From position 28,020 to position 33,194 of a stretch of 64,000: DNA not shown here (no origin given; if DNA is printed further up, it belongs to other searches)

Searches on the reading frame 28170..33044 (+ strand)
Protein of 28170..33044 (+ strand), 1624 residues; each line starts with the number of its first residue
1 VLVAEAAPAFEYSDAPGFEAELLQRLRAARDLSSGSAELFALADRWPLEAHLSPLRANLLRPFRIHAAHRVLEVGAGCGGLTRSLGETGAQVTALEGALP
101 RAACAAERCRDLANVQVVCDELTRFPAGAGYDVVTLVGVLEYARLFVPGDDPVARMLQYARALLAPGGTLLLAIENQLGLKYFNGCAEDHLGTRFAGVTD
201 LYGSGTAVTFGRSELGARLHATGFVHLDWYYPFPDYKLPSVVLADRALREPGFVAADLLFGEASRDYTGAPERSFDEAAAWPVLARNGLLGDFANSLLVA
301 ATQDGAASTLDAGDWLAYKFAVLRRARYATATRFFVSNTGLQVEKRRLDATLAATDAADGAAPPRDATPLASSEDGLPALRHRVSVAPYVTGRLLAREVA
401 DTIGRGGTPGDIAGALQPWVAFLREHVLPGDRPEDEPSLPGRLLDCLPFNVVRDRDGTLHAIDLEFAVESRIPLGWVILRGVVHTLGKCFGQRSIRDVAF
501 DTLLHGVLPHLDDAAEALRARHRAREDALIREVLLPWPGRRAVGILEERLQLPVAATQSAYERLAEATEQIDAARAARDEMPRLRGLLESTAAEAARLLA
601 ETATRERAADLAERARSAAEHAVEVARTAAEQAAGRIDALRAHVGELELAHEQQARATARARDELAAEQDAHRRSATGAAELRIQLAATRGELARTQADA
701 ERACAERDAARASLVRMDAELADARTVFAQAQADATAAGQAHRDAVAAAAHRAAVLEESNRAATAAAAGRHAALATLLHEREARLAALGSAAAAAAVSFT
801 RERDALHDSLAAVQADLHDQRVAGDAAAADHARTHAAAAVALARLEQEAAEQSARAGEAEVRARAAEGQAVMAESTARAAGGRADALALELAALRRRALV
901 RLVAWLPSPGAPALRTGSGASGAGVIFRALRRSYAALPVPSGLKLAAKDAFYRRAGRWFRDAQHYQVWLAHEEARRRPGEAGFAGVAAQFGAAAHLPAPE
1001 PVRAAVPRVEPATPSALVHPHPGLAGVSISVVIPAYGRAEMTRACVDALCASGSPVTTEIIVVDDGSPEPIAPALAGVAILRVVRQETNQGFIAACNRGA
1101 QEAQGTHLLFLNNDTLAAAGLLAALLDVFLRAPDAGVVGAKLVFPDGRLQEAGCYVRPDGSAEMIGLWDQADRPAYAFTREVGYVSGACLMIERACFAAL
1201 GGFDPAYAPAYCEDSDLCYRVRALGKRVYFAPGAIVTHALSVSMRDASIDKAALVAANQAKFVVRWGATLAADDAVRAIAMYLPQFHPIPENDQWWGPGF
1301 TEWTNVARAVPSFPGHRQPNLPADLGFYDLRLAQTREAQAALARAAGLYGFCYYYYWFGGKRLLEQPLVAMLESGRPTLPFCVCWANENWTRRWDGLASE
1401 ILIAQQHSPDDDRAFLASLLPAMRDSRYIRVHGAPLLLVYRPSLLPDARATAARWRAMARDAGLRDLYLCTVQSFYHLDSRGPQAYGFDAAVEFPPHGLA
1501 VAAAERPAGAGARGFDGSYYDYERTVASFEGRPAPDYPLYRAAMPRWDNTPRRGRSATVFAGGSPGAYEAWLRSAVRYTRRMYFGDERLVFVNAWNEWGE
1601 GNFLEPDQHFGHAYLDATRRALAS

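Call 15: search_protein_families(library=pfam, proteins=[window:28170-33044:+], max_evalue=0.001)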
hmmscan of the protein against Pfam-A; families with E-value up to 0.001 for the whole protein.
window:28170-33044:+ (1624 aa): 9 families
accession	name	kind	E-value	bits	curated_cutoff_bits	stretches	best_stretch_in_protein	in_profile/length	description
PF14307.12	Glyco_tran_WbsX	-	2.3e-132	442.2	25.1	1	1279-1617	2-349/350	Glycosyltransferase WbsX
PF00535.33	Glycos_transf_2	-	2.7e-21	76.7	23.3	1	1030-1150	1-124/168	Glycosyl transferase family 2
PF13641.12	Glyco_tranf_2_3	-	2.9e-17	63.9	27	1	1029-1239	3-212/230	Glycosyltransferase like family 2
PF08242.18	Methyltransf_12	-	5.6e-09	37.1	30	1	72-170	1-98/98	Methyltransferase domain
PF10111.15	Glyco_tranf_2_2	-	3.3e-08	33.8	27.3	1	1057-1245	29-223/276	Glycosyltransferase like family 2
PF13489.12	Methyltransf_23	-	4.4e-07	30.2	27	1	65-224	20-159/164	Methyltransferase domain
PF13649.12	Methyltransf_25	-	8.4e-07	30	27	1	71-168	1-97/97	Methyltransferase domain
PF08241.18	Methyltransf_11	-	2.5e-06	28.4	21.2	1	72-171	1-94/95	Methyltransferase domain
PF13632.12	Glyco_trans_2_3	-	0.00082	19.7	27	0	1109-1239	3-124/198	Glycosyl transferase family group 2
